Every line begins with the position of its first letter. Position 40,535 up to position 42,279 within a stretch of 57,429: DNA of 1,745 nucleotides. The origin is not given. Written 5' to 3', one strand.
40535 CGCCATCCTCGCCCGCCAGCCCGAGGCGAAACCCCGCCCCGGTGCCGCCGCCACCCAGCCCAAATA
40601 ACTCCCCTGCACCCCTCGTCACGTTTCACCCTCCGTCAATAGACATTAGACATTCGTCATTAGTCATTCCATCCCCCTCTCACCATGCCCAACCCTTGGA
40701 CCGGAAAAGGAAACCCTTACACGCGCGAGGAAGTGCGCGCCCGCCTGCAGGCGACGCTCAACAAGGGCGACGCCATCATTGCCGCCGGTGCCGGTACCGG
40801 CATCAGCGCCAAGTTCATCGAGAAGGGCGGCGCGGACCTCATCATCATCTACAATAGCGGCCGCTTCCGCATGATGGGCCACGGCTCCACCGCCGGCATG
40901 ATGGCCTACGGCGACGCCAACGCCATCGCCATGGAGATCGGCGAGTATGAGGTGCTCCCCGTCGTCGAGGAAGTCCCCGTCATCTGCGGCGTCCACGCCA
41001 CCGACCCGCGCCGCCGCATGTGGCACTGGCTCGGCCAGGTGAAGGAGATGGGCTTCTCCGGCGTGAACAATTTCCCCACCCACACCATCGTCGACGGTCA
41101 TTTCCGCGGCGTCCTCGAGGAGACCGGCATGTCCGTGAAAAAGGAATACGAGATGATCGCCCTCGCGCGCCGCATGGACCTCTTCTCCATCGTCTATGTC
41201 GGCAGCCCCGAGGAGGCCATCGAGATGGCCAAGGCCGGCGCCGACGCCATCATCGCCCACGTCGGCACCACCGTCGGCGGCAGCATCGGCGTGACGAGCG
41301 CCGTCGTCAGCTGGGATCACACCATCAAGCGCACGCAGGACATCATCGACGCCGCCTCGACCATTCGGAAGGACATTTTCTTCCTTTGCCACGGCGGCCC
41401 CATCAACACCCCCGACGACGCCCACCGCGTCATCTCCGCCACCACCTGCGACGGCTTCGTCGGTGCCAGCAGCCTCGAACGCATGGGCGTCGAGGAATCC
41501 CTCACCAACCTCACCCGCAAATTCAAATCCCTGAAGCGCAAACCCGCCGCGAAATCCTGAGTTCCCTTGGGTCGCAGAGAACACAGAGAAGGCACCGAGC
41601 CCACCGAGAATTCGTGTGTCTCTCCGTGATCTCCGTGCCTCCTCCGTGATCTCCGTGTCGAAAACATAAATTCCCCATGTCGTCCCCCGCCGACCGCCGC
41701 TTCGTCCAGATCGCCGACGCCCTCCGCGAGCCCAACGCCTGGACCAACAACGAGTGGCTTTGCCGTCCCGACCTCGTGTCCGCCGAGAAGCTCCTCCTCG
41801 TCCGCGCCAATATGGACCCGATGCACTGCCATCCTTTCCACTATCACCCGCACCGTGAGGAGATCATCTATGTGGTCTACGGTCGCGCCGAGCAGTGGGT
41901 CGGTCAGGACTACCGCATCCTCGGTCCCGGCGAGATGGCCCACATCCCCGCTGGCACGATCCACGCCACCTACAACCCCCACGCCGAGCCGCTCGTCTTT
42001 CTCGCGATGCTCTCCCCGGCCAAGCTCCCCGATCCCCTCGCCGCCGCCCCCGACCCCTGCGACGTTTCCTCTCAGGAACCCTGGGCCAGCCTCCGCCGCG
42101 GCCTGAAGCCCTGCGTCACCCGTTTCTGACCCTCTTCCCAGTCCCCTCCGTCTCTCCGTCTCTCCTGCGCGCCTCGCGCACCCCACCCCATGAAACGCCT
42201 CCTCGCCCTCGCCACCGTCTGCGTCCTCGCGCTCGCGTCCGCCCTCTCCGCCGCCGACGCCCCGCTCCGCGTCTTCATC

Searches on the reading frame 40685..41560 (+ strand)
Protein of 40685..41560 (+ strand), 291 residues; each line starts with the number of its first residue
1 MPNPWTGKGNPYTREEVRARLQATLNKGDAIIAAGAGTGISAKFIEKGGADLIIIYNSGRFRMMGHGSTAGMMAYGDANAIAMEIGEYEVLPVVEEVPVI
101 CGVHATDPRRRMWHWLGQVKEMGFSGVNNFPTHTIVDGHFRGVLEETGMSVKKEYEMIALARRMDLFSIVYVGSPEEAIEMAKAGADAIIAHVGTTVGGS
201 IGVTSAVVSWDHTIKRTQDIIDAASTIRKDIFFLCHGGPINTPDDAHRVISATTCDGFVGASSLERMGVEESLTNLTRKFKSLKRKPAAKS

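Call 67: search_protein_families(library=pfam, max_evalue=0.0001, proteins=[window:40685-41560:+])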
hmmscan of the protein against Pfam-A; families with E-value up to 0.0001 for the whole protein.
window:40685-41560:+ (291 aa): 1 family
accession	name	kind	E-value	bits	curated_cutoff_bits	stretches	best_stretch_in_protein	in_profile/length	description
PF09370.16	PEP_hydrolase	-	7.9e-105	350.3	33.8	1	17-283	2-267/267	Phosphoenolpyruvate hydrolase-like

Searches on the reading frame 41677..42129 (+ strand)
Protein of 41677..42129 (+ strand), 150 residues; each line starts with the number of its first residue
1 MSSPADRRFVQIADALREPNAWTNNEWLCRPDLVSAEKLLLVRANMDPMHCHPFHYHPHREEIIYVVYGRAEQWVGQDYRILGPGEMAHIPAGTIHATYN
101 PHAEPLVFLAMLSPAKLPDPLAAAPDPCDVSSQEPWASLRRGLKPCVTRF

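Call 67: search_protein_families(library=pfam, max_evalue=0.0001, proteins=[window:41677-42129:+])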
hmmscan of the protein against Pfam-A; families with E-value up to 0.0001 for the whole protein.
window:41677-42129:+ (150 aa): 4 families
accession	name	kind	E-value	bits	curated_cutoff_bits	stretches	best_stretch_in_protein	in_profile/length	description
PF07883.17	Cupin_2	-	3.8e-14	52.6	27.2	1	46-110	5-68/70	Cupin domain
PF00190.28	Cupin_1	-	1.2e-09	38.3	22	1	38-113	32-114/151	Cupin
PF02311.25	AraC_binding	-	4.5e-05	23.6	21.1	1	43-108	7-71/135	AraC-like ligand binding domain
PF01050.24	MannoseP_isomer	-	5.3e-05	23.8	23.6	1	43-109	32-98/116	Mannose-6-phosphate isomerase C-terminal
